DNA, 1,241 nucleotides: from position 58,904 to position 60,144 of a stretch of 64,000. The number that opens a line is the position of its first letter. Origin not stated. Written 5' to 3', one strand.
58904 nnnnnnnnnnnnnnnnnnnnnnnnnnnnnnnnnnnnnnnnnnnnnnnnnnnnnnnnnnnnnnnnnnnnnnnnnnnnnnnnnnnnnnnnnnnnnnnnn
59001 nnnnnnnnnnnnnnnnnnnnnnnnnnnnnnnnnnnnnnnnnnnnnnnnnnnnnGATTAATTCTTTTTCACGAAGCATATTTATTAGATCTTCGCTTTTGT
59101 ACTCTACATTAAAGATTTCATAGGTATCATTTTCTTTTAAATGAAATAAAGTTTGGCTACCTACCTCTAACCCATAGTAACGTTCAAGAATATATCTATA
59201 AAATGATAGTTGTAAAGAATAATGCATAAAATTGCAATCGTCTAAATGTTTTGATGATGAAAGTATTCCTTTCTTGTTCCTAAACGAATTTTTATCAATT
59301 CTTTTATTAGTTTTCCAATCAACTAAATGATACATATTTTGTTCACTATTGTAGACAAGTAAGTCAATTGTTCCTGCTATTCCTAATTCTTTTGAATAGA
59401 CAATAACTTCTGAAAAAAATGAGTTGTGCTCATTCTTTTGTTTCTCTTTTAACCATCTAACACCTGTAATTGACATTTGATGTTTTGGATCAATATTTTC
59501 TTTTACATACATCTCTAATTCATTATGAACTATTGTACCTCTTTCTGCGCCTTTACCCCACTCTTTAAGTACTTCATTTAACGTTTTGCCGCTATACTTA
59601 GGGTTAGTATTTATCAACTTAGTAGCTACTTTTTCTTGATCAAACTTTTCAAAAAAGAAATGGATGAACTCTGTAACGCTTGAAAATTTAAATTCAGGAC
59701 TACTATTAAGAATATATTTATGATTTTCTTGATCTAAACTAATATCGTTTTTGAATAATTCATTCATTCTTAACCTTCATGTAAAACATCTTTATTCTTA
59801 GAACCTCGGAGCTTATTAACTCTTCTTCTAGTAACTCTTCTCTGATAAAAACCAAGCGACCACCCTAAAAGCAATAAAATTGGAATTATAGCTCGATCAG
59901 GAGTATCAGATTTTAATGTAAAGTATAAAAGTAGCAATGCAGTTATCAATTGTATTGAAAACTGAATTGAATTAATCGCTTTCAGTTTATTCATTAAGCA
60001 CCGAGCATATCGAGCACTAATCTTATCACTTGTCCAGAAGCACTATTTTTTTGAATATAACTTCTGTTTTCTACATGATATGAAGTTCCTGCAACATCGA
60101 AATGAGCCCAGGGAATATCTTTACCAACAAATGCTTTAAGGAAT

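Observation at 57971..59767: Phage-type Gp157-like protein, ICMT-like membrane methyltransferase and RecB-type nuclease wedged between housekeeping operons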

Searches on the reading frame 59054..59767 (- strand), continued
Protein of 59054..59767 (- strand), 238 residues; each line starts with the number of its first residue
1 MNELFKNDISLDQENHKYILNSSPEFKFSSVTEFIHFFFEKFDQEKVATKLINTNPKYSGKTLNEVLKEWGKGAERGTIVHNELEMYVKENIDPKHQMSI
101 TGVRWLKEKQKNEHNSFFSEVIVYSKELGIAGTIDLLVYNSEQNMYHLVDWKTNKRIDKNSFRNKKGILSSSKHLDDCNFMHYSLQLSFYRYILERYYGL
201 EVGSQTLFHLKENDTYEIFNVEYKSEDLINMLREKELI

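Call 72: get_annotated_region(hit=H47, flank=5000)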
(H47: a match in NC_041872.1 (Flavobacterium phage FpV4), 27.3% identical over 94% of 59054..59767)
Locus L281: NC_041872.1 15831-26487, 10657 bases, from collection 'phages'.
description: Flavobacterium phage FpV4, complete genome.
organism: Flavobacterium phage FpV4 (NCBI taxid 1740108)
taxonomy: Viruses; Duplodnaviria; Heunggongvirae; Uroviricota; Caudoviricetes; Fipvunavirus; Fipvunavirus Fpv4
host: Flavobacterium psychrophilum 950106-1/1; source: -; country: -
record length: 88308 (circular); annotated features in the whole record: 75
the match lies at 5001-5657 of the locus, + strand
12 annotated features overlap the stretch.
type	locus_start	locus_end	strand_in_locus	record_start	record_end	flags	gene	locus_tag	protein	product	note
CDS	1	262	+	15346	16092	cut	-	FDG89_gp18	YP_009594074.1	hypothetical protein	-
CDS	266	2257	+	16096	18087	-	-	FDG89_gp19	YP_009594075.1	hypothetical protein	-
CDS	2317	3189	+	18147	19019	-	-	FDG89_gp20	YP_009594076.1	peptidase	-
CDS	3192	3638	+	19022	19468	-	-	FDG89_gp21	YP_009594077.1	hypothetical protein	-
CDS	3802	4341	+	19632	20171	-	-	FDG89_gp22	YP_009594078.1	hypothetical protein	-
CDS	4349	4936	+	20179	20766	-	-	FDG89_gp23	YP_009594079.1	hypothetical protein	-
CDS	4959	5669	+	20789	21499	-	-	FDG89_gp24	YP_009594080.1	exonuclease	-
CDS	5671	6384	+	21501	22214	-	-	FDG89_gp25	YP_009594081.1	virion structural protein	-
CDS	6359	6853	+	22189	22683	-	-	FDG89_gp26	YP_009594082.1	hypothetical protein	-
CDS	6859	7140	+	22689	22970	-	-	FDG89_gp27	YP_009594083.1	hypothetical protein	-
CDS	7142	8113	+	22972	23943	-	-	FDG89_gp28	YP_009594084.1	hypothetical protein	-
CDS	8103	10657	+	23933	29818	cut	-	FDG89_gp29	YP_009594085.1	virion structural protein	-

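Call 73: get_annotated_region(hit=H76, flank=4500)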
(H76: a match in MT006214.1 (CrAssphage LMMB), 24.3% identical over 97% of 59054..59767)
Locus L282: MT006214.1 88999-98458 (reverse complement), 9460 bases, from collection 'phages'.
description: CrAssphage LMMB, complete genome.
organism: CrAssphage LMMB (NCBI taxid 2718472)
taxonomy: Viruses; Duplodnaviria; Heunggongvirae; Uroviricota; Caudoviricetes; Crassvirales; Intestiviridae; Crudevirinae; Carjivirus
host: -; source: human gut; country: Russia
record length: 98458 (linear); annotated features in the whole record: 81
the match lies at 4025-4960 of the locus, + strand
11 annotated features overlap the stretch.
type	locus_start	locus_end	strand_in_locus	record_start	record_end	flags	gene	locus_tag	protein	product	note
CDS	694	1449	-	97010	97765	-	-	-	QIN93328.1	plasmid replication initiation protein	Plasmid replication initiation protein RepL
CDS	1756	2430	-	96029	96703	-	-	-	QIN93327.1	hypothetical protein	-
CDS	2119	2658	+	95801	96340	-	-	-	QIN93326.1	hypothetical protein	-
CDS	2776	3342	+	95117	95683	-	-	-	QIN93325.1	hypothetical protein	-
CDS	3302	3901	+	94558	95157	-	-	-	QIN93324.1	hypothetical protein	-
CDS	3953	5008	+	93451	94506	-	-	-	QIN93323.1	PD-(D/E)XK superfamily nuclease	-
CDS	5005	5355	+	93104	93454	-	-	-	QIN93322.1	membrane protein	Membrane protein, contains peptidoglycan-binding domain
CDS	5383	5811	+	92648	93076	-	-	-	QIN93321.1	lyzozyme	-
CDS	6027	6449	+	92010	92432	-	-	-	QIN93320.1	hypothetical protein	-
CDS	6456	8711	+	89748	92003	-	-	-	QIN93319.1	terminase large subunit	-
CDS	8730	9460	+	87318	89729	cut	-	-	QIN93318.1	portal protein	-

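Call 94: search_protein_families(library=pfam, proteins=[L010:4402-4608:+], max_evalue=0.01)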
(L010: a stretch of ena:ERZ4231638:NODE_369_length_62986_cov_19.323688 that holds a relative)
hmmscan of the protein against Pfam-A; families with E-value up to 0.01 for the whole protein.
L010:4402-4608:+ (69 aa): 0 families

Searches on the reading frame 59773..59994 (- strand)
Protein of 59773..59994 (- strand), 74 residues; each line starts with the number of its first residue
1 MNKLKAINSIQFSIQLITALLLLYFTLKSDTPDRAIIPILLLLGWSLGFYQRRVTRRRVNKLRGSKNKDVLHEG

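Call 3: search_protein_families(library=pfam, proteins=[window:59773-59994:-], max_evalue=1)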
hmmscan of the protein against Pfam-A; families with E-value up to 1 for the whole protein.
window:59773-59994:- (74 aa): 2 families
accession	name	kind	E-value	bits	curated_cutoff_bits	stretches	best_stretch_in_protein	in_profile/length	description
PF22030.1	DWORF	-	0.097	13.3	27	1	36-48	13-25/35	Sarcoplasmic/endoplasmic reticulum calcium ATPase regulator DWORF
PF05145.17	AbrB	-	0.12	11.8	29.2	1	16-61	186-231/314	Transition state regulatory protein AbrB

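Call 4: search_protein_families(library=phrogs, proteins=[window:59773-59994:-], max_evalue=0.1)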
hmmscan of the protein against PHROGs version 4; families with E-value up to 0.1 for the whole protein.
window:59773-59994:- (74 aa): 0 families

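Call 5: search_protein_families(library=padloc, proteins=[window:59773-59994:-], max_evalue=0.1)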
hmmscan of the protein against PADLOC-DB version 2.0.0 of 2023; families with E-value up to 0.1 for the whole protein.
window:59773-59994:- (74 aa): 0 families

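Call 6: search_protein_families(library=ncbifam, proteins=[window:59773-59994:-], max_evalue=0.1)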
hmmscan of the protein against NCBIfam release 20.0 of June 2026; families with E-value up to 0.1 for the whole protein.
window:59773-59994:- (74 aa): 0 families
